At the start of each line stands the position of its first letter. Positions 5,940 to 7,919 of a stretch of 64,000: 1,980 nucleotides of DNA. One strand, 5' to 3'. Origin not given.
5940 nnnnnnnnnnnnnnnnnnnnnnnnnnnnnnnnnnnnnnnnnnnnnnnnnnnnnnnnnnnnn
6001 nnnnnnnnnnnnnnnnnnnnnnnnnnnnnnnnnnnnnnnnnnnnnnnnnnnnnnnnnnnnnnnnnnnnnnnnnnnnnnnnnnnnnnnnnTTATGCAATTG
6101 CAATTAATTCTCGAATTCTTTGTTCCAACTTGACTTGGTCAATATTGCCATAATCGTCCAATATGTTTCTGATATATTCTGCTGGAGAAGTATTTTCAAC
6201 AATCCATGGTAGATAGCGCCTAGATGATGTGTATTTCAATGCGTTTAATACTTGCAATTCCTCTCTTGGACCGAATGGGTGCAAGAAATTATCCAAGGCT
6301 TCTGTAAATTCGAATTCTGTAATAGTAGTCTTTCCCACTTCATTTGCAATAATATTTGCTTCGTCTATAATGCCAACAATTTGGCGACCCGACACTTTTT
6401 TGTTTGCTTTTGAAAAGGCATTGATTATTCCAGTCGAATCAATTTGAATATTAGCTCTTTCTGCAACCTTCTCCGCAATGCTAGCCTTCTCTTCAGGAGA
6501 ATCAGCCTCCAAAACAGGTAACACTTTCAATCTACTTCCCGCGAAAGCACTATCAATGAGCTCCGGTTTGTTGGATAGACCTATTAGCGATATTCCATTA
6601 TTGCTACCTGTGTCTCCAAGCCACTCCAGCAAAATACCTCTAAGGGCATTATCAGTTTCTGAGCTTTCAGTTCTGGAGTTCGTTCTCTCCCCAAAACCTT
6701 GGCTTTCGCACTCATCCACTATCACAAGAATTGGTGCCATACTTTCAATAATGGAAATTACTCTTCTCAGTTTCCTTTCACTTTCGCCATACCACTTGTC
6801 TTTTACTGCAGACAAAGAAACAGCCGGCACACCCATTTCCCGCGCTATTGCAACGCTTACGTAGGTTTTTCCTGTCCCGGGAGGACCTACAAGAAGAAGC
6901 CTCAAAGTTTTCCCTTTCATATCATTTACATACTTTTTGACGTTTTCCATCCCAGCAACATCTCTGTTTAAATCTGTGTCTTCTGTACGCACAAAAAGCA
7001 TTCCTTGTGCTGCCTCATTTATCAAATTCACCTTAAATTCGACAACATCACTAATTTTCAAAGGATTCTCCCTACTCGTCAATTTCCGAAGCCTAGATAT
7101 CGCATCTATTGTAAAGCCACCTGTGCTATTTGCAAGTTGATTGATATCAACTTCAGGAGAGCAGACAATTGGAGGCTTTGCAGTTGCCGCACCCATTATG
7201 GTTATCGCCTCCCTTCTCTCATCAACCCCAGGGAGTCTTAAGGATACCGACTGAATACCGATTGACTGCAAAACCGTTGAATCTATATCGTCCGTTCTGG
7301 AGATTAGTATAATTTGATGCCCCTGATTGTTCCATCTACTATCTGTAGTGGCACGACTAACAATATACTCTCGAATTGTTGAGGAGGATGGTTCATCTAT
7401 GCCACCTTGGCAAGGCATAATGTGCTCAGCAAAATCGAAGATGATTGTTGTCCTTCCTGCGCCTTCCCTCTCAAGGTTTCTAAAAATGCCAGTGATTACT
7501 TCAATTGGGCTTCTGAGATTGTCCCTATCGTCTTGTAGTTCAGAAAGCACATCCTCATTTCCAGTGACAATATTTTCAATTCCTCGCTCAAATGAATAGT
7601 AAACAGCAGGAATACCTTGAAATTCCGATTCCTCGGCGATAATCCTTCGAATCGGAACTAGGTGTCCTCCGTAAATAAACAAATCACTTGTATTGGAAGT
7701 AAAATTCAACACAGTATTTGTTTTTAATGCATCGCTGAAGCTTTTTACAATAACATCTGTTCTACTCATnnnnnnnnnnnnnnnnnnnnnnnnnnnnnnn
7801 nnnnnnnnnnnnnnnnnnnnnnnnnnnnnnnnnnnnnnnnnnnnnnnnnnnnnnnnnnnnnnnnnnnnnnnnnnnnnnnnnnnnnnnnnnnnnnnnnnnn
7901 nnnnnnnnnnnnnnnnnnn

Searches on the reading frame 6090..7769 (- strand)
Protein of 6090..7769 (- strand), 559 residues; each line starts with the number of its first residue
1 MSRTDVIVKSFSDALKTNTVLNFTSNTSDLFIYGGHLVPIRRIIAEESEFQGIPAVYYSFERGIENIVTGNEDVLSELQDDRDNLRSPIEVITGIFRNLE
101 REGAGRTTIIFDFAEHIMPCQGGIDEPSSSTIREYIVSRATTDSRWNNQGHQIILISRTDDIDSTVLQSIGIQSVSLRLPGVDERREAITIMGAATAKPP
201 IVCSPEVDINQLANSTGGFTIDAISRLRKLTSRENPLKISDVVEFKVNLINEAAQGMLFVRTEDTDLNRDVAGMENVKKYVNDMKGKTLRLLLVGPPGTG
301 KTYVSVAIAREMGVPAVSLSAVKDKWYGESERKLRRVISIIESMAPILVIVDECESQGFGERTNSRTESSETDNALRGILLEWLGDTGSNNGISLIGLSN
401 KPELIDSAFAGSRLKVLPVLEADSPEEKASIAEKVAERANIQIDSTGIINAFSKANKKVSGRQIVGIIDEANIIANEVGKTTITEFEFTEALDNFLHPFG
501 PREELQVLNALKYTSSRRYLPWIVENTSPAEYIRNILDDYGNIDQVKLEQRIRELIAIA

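Call 50: search_protein_families(library=pfam, proteins=[window:6090-7769:-], max_evalue=0.00001)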
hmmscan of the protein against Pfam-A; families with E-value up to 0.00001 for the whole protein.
window:6090-7769:- (559 aa): 1 family
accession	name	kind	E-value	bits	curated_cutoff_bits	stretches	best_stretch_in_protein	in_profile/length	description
PF00004.35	AAA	-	1.1e-20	74.8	21.2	1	291-413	1-122/131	ATPase family associated with various cellular activities (AAA)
